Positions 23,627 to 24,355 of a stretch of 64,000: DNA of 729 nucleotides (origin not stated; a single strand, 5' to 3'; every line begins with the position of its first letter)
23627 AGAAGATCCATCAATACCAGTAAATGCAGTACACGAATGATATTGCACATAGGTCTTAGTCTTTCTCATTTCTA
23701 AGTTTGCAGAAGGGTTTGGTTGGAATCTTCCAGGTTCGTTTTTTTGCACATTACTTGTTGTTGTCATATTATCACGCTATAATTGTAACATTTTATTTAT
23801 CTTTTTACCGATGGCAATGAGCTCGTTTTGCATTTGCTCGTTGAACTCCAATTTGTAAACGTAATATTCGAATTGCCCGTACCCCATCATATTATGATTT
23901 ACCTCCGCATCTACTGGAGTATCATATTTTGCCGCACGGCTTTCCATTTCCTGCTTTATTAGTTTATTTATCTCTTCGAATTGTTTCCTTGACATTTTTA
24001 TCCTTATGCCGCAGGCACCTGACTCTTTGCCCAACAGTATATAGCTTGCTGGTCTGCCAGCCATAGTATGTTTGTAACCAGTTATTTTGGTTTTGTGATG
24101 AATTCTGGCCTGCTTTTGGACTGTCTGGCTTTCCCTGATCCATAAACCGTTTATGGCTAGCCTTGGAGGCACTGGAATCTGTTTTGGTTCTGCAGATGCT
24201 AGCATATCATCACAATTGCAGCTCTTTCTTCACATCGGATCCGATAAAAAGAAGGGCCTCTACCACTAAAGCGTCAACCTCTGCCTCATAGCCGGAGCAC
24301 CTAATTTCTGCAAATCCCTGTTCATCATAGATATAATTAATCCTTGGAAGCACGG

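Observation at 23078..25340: ORFan operon built around a tandemly amplified small-protein family (best candidate for an undescribed system)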

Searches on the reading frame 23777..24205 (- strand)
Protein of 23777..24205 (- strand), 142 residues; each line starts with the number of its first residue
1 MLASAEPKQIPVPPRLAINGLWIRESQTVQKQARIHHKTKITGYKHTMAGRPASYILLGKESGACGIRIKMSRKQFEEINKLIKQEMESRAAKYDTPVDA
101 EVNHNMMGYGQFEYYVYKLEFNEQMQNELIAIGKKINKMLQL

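Call 3: search_protein_families(library=pfam, proteins=[window:23777-24205:-], max_evalue=1)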
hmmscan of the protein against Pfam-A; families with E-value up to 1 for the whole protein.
window:23777-24205:- (142 aa): 2 families
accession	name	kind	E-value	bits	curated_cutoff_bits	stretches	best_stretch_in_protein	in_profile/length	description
PF24199.1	DUF7424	-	0.11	12.7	27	1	56-106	89-136/196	Domain of unknown function (DUF7424)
PF12079.13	DUF3558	-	0.15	12.4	34.1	1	31-79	102-145/173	Protein of unknown function (DUF3558)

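Call 4: search_protein_families(library=phrogs, proteins=[window:23777-24205:-], max_evalue=1)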
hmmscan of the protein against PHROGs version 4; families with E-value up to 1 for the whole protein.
window:23777-24205:- (142 aa): 0 families

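Call 9: find_homologous_proteins(query=window:23777-24205:-, max_evalue=0.01)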
Query window:23777-24205:- (142 aa): 1 proteins with E <= 0.01 among 4 candidates.
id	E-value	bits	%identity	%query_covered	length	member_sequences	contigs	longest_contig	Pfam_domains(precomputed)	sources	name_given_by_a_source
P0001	2.3e-88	311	100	100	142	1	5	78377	-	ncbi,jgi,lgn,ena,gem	ncbi:MAG: hypothetical protein ABR981_00210 [Candidatus Micrarchaeaceae archaeon]|jgi:hypothetical p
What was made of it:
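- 23777..24205 (-): g4: family-X paralog, 142 aa. It was used for the structure model. Identical to NCBI 'MAG: hypothetical protein ABR981_00210 [Candidatus Micrarchaeaceae archaeon]' (call 9).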

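Call 13: find_encoding_contigs(protein=P0001, flank=10000, max_places=10)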
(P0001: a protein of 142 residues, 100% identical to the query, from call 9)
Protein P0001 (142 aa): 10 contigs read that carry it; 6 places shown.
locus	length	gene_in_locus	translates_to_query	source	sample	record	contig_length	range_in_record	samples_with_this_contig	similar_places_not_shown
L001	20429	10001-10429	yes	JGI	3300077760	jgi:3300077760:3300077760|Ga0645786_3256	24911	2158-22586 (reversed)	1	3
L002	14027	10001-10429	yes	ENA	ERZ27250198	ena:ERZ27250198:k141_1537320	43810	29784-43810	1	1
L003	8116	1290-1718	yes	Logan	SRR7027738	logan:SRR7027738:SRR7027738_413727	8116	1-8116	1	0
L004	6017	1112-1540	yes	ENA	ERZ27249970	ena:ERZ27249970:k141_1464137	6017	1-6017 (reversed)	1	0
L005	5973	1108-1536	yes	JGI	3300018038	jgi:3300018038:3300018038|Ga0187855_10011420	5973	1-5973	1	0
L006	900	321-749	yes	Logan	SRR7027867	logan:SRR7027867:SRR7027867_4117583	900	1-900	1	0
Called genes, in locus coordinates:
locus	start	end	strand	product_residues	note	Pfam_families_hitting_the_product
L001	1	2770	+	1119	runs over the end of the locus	-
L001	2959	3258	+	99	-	-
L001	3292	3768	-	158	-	-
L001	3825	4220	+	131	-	PF11969:DcpS_C, PF01230:HIT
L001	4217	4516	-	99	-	PF04032:Rpr2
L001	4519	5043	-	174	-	PF01965:DJ-1_PfpI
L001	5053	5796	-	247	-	PF00705:PCNA_N, PF02747:PCNA_C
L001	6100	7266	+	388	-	PF00586:AIRS, PF02769:AIRS_C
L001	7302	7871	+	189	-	PF13207:AAA_17, PF13238:AAA_18, PF13671:AAA_33 (weak)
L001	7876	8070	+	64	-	-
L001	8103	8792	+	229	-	-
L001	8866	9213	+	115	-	-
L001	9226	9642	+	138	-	-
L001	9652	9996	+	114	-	-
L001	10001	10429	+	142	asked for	-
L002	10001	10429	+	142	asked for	-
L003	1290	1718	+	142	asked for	-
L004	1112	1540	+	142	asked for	-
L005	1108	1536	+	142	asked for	-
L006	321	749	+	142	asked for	-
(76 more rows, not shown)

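Call 16: search_solved_structures(query=A2, max_evalue=10)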
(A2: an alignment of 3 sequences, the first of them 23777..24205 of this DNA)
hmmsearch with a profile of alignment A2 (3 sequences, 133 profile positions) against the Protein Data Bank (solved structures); distinct sequences matched with E-value up to 10: 2.
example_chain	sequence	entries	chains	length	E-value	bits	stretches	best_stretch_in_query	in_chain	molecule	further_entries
7bn9_A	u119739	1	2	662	0.56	13.8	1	64-123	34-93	Penicillin-binding protein 3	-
3h4m_A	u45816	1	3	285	0.93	13.1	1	39-96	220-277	Proteasome-activating nucleotidase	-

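Call 17: search_protein_families(library=ncbifam, proteins=[window:23777-24205:-], max_evalue=1)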
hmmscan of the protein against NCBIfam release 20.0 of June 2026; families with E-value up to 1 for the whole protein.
window:23777-24205:- (142 aa): 0 families

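Call 18: search_protein_families(library=padloc, proteins=[window:23777-24205:-], max_evalue=1)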
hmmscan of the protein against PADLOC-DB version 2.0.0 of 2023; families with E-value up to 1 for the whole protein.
window:23777-24205:- (142 aa): 0 families

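Call 21: search_protein_representatives(alignment_id=A2)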
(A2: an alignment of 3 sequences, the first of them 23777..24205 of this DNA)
Query: 3 sequences, 133 profile positions. Proteins with E-value up to 0.001 (for the whole library): 32; up to 1e-10: 15; up to 1e-30: 3. The best 32 are listed.
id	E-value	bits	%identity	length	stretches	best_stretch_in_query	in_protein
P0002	3.4e-65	234.5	-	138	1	2-133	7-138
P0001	1.9e-60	219.2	-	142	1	1-133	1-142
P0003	3.3e-43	163.4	-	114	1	17-133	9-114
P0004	5.9e-19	84.9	-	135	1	27-131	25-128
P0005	6.6e-19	84.8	-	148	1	31-130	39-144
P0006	6.8e-18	81.5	-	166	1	28-131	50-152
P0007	2.0e-17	80.0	-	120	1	30-131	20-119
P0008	2.7e-17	79.6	-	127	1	30-130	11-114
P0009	4.9e-13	65.8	-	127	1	28-129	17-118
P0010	9.6e-13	64.8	-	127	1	28-128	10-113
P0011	1.3e-12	64.4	-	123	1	29-130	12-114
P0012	3.0e-12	63.2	-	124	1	28-123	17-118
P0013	5.0e-12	62.5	-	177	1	8-129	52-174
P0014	1.4e-11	61.1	-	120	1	28-128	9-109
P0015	5.3e-11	59.2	-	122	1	29-128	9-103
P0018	1.8e-07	47.7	-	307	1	38-132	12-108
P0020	2.9e-07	47.1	-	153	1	24-131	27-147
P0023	7.3e-07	45.8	-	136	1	27-127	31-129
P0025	1.6e-05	41.4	-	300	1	32-121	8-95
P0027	1.2e-04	38.6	-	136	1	24-109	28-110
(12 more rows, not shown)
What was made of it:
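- Checked: The three paralogs belong to a family with 29 other representative clusters (call 21).
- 32 representatives have E<=1e-3 and 15 have E<=1e-10 among 1.84 billion proteins (call 21).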

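Call 24: find_homologous_proteins(query=A3, max_evalue=0.001)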
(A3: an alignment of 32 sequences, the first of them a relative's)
Query A3 (32 sequences) (142 aa, profile of the alignment): 5 proteins with E <= 0.001 among 5455 candidates.
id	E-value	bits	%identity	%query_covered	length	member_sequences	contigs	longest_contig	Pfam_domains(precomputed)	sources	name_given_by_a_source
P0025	3.5e-48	182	28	30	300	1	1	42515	-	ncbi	ncbi:MAG: hypothetical protein ACP5NE_02080 [Candidatus Micrarchaeia archaeon]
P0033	2.0e-41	160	26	30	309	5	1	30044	-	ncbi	-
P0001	4.2e-31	126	100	100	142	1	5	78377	-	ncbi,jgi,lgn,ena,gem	ncbi:MAG: hypothetical protein ABR981_00210 [Candidatus Micrarchaeaceae archaeon]|jgi:hypothetical p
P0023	3.6e-26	110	22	63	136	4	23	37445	-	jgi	jgi:hypothetical protein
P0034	7.1e-24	103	27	31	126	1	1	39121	-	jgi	jgi:hypothetical protein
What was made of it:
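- Tried and rejected: With the 32-sequence profile it returned only five proteins (call 24).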

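Call 25: search_protein_families(library=pfam, alignment_id=A3, max_evalue=0.01)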
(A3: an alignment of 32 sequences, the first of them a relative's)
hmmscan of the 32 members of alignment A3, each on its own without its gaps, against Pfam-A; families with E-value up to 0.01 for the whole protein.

A. member 1, P0001 (142 aa): 0 families

B. families by the number of members that match (of 32 scanned): 0 families

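Call 26: search_solved_structures(query=A3, max_evalue=10)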
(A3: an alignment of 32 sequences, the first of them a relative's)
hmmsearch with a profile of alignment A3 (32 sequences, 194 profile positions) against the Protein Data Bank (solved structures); distinct sequences matched with E-value up to 10: 2.
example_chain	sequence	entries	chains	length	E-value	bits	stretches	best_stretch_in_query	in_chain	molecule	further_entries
6sga_Fb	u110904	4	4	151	0.25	14.6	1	96-136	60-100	mt-SAF31 | Complex 1 protein (LYR family)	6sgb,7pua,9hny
3kf8_A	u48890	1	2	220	0.25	14.6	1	28-66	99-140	Protein stn1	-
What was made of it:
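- No PDB sequence hit (calls 16, 26).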

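Call 28: find_encoding_contigs(protein=P0025, flank=10000, max_places=4)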
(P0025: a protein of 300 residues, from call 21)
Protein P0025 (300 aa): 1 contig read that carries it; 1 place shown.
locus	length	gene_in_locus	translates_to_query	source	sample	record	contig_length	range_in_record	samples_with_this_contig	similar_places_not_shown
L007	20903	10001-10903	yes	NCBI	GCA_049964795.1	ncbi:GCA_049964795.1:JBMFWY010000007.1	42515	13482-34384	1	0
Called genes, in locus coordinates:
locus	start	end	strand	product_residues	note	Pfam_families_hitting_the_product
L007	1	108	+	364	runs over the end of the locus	-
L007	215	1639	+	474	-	PF01368:DHH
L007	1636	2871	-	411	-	PF13173:AAA_14 (faint), PF00004:AAA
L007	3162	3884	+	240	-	PF01255:Prenyltransf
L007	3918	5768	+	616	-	PF09843:DUF2070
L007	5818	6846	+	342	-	-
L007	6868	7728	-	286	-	PF01261:AP_endonuc_2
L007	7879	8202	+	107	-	-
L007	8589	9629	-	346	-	PF00953:Glycos_transf_4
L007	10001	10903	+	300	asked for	-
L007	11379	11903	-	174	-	PF01931:NTPase_I-T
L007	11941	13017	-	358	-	PF00291:PALP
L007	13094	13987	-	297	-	PF00579:tRNA-synt_1b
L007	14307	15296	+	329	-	PF05569:Peptidase_M56 (faint), PF01435:Peptidase_M48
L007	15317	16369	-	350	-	PF18093:Trm5_N, PF25133:TYW2_N_2, PF02475:TRM5-TYW2_MTfase, PF13847:Methyltransf_31 (weak)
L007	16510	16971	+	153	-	PF03439:Spt5-NGN, PF00467:KOW (weak)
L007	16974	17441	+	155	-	PF03946:Ribosomal_L11_N, PF00298:Ribosomal_L11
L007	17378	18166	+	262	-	PF00730:HhH-GPD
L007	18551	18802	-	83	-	-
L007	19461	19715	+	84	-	-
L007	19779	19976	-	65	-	PF00125:Histone, PF00808:CBFD_NFYB_HMF, PF02969:TAF (faint)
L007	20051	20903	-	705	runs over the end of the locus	PF04851:ResIII, PF00270:DEAD, PF22527:DEXQc_Suv3 (faint), PF00271:Helicase_C (weak), PF21280:Helicase_dom4_arc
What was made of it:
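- No co-directional small gene follows the fused gene in L007 (call 28).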

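Call 29: find_encoding_contigs(protein=P0023, flank=10000, max_places=4)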
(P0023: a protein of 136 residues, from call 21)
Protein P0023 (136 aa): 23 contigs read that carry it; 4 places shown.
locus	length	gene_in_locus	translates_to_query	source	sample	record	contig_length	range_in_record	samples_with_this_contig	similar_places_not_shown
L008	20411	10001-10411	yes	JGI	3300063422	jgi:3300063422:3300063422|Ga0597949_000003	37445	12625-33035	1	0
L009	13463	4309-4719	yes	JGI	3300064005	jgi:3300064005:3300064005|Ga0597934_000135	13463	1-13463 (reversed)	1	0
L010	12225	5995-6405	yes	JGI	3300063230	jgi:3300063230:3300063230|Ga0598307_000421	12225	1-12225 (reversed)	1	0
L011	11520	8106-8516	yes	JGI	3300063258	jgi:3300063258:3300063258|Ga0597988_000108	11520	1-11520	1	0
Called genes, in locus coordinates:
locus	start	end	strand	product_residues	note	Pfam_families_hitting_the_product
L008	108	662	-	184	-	PF13428:TPR_14 (faint), PF14559:TPR_19 (faint), PF13414:TPR_11 (weak)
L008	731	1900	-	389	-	PF02778:tRNA_int_endo_N (weak), PF01974:tRNA_int_endo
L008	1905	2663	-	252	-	PF00590:TP_methylase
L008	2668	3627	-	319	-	PF00633:HHH (weak), PF11731:Cdd1 (faint), PF14520:HHH_5, PF00154:RecA_N, PF13481:AAA_25, PF06745:ATPase (weak), PF08423:Rad51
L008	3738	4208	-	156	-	-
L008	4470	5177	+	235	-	PF01940:DUF92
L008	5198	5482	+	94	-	-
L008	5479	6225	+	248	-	PF21948:LplA-B_cat, PF03099:BPL_LplA_LipB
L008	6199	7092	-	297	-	PF04055:Radical_SAM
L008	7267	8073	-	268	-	PF09754:PAC2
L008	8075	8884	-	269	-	PF00575:S1 (weak), PF07541:EIF_2_alpha (faint)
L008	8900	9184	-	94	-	PF00935:Ribosomal_L44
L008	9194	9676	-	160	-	-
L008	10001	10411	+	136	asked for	-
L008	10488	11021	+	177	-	-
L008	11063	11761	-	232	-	PF00483:NTP_transferase, PF12804:NTP_transf_3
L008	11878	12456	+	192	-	PF00827:Ribosomal_L15e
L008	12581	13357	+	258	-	PF02002:TFIIE_alpha (weak)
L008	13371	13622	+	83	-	PF09341:Pcc1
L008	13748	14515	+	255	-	-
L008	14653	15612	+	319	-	PF00297:Ribosomal_L3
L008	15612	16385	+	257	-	PF00573:Ribosomal_L4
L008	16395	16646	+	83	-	PF00276:Ribosomal_L23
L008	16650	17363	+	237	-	PF03947:Ribosomal_L2_C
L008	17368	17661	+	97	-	-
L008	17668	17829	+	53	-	-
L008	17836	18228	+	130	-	PF00203:Ribosomal_S19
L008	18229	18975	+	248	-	PF00237:Ribosomal_L22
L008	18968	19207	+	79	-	-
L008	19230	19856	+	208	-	PF07650:KH_2, PF00189:Ribosomal_S3_C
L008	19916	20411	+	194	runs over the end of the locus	-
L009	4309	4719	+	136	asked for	-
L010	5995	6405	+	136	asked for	-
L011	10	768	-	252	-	PF00590:TP_methylase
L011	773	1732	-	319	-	PF00633:HHH (weak), PF11731:Cdd1 (faint), PF14520:HHH_5, PF00154:RecA_N, PF13481:AAA_25, PF06745:ATPase (weak), PF08423:Rad51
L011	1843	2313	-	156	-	-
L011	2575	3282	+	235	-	PF01940:DUF92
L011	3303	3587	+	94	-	-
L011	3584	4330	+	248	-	PF21948:LplA-B_cat, PF03099:BPL_LplA_LipB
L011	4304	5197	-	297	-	PF04055:Radical_SAM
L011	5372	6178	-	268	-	PF09754:PAC2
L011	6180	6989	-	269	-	PF00575:S1 (weak), PF07541:EIF_2_alpha (faint)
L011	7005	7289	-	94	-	PF00935:Ribosomal_L44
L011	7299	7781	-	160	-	-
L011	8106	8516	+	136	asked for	-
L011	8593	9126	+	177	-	-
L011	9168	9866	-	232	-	PF00483:NTP_transferase, PF12804:NTP_transf_3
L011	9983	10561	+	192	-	PF00827:Ribosomal_L15e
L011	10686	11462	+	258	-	PF02002:TFIIE_alpha (weak)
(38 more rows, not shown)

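Call 30: find_encoding_contigs(protein=P0034, flank=10000, max_places=3)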
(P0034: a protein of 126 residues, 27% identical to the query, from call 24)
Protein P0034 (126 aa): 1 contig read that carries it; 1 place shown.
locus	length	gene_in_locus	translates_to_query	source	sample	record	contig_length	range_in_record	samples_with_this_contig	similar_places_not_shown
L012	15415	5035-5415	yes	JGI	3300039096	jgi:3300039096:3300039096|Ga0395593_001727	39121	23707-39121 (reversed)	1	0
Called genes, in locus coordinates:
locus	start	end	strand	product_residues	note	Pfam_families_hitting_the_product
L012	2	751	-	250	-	?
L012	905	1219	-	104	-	PF01900:RNase_P_Rpp14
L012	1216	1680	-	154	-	-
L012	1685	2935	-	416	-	PF01637:ATPase_2 (weak), PF13191:AAA_16 (weak), PF13401:AAA_22, PF22606:Cdc6-ORC-like_ATPase_lid (faint), PF22703:Cdc6_lid, PF09079:WHD_Cdc6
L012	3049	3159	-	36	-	-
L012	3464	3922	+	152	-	PF03551:PadR, PF14277:DUF4364 (weak)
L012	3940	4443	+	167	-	PF05175:MTS (weak), PF01209:Ubie_methyltran (weak), PF13489:Methyltransf_23 (weak), PF13847:Methyltransf_31, PF08241:Methyltransf_11, PF08242:Methyltransf_12, PF13649:Methyltransf_25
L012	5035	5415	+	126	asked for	-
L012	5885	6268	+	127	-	PF21473:OB_Ssb-like, PF01336:tRNA_anti-codon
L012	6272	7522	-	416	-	PF23023:Anti-Pycsar_Apyc1 (weak), PF16661:Lactamase_B_6, PF10996:Beta-Casp, PF07521:RMMBL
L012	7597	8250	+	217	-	-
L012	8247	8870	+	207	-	PF13549:ATP-grasp_5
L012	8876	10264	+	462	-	PF02629:CoA_binding, PF13380:CoA_binding_2, PF00549:Ligase_CoA (faint), PF13607:Succ_CoA_lig, PF19045:Ligase_CoA_2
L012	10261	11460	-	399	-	PF00149:Metallophos, PF12850:Metallophos_2 (faint)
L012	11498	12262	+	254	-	-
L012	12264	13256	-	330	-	PF01368:DHH, PF02272:DHHA1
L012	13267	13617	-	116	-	PF01920:Prefoldin_2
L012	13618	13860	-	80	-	-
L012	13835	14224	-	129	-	-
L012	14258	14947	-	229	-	PF01904:DUF72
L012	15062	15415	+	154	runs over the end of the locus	-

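Call 31: find_encoding_contigs(protein=P0033, flank=10000, max_places=3)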
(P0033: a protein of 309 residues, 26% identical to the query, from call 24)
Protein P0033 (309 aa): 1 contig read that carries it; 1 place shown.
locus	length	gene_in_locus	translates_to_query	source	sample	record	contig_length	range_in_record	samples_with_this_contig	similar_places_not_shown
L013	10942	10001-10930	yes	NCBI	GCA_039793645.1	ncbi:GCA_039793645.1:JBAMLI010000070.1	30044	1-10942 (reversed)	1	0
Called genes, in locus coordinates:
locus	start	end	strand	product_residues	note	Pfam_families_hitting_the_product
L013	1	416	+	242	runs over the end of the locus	PF06560:GPI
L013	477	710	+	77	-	PF00808:CBFD_NFYB_HMF (weak)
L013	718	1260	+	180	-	-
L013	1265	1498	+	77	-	PF05239:PRC (weak)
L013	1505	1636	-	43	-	PF03604:Zn_ribbon_RPAB4, PF13240:Zn_Ribbon_1 (faint)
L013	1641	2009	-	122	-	-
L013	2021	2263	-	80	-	PF01780:Ribosomal_L37ae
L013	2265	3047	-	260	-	PF01138:RNase_PH, PF03725:RNase_PH_C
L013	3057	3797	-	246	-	PF01138:RNase_PH, PF03725:RNase_PH_C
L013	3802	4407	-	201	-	PF22625:ECR1_N_2, PF15985:KH_6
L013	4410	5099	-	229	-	PF01172:SBDS_N, PF09377:SBDS_domain_II, PF20268:SBDS_C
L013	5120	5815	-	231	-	PF10584:Proteasome_A_N, PF00227:Proteasome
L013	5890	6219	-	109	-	-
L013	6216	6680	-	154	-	-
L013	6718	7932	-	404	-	PF01637:ATPase_2 (weak), PF13191:AAA_16 (weak), PF13401:AAA_22 (weak), PF22703:Cdc6_lid, PF09079:WHD_Cdc6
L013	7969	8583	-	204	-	PF06941:NT5C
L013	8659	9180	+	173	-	PF03551:PadR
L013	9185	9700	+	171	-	PF05175:MTS, PF13489:Methyltransf_23 (weak), PF01209:Ubie_methyltran (weak), PF13847:Methyltransf_31, PF08241:Methyltransf_11, PF08242:Methyltransf_12, PF13649:Methyltransf_25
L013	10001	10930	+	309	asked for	-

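Call 33: predict_structure(alignment_id=A3)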
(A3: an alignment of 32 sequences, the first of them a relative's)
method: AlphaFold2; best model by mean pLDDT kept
length: 142 residues; sequences in the alignment: 32
mean_pLDDT: 84.0   pTM: 0.70
mean pLDDT of the five models: 84.0, 83.6, 83.4, 83.1, 82.9
residues with pLDDT >= 90: 90; 70-90: 19; 50-70: 19; < 50: 14
segments of 3 or more residues with pLDDT < 50: 21-32
pLDDT, mean of each block of 10 residues (from residue 1): 70 59 45 58 77 93 96 97 98 96 95 97 97 97 84
secondary structure, 60 per line:
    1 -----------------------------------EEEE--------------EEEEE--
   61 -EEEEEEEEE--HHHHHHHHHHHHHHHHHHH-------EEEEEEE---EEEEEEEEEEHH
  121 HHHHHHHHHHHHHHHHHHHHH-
elements in order: E36-39 E54-58 E62-70 H73-91 E99-105 E109-118 H119-141
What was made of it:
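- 23777..24205 (-): The elements are strands 36-39, 54-58 and 62-70, helix 73-91, strands 99-105 and 109-118, and helix 119-141 (call 33).
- Closest known: Type III secretion class I chaperones and YbjN/AmyR family. Same: X has b36-39 b54-58 b62-70 a73-91 b99-105 b109-118 a119-141 (call 33).
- The model is confident (call 33).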

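Call 35: fold_search(model_id=the predicted structure, library=pdb)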
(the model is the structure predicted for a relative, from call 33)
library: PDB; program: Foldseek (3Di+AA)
matches with E <= 10: 1596; with E <= 0.001: 0
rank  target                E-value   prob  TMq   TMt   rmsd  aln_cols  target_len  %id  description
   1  3ueb_F                1.4e-02  1.00  0.41  0.54   4.2        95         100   18  Crystal structure of TON_0450 from Thermococcus onnurineus NA1 (released 2012-10-10)
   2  8tah_D                1.9e-02  0.89  0.32  0.18   7.2       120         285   12  Cryo-EM structure of Cortactin-bound to Arp2/3 complex (released 2023-09-27)
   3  3ueb_B                2.4e-02  0.99  0.42  0.55   4.3        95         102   17  Crystal structure of TON_0450 from Thermococcus onnurineus NA1 (released 2012-10-10)
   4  3ueb_E                2.4e-02  0.99  0.42  0.54   4.2        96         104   17  Crystal structure of TON_0450 from Thermococcus onnurineus NA1 (released 2012-10-10)
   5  2p9k_D                2.9e-02  0.95  0.38  0.23   5.1        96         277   16  Crystal structure of bovine Arp2/3 complex co-crystallized with ATP and crosslinked with glutaraldehyde (released 2007-05-29)
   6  2p9i_D                2.9e-02  0.94  0.39  0.23   5.3       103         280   16  Crystal Structure of bovine Arp2/3 Complex co-crystallized with ADP and crosslinked with gluteraldehyde (released 2007-05-29)
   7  3ueb_C                3.1e-02  0.99  0.41  0.54   4.4        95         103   17  Crystal structure of TON_0450 from Thermococcus onnurineus NA1 (released 2012-10-10)
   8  7rj6_B                3.3e-02  0.80  0.32  0.17   8.4        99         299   11  CRYSTAL STRUCTURE OF AP2 ASSOCIATED KINASE 1 ISOFORM 1 COMPLEXED WITH LIGAND (2R)-2-AMINO-N-[3-(DIFLUOROM ETHOXY)-4-(1 (released 2022-02-23)
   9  3cxj_A                3.7e-02  0.87  0.33  0.32   8.0       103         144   12  Crystal structure of an uncharacterized protein from Methanothermobacter thermautotrophicus (released 2008-05-13)
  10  8p94_D                3.7e-02  0.85  0.40  0.23   7.9       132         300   11  Cryo-EM structure of cortactin stabilized Arp2/3-complex nucleated actin branches (released 2024-01-03)
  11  1tyq_D                3.9e-02  0.93  0.39  0.23   5.1        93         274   16  Crystal structure of Arp2/3 complex with bound ATP and calcium (released 2004-11-09)
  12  2p9s_D                3.9e-02  0.91  0.37  0.22   5.3        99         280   15  Structure of bovine Arp2/3 complex co-crystallized with ATP/Mg2+ (released 2007-05-29)
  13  6w17_D                4.2e-02  0.89  0.39  0.22   5.4       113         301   11  Structure of Dip1-activated Arp2/3 complex with nucleated actin filament (released 2020-08-12)
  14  4wsq_B                4.4e-02  0.82  0.32  0.17   7.0        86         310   12  Crystal Structure of Adaptor Protein 2 Associated Kinase (AAK1) in complex with small molecule inhibitor (released 2014-11-05)
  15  6rid_A                4.7e-02  0.92  0.35  0.05   4.5        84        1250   12  Structure of Vaccinia Virus DNA-dependent RNA polymerase elongation complex (released 2019-12-18)
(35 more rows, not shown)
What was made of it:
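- Closest known: TON_0450 of Thermococcus onnurineus. Same: Both are archaeal ~100-aa proteins (call 35).
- Closest known: ARPC2/ARPC4 core subunits of the Arp2/3 complex. Same: They recur among the Foldseek hits (E 0.02-0.09, TM ~0.4, call 35).
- ARPC2/ARPC4, which heterodimerise through long C-terminal helices, are among the best Foldseek hits (E 0.02-0.09, call 35).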
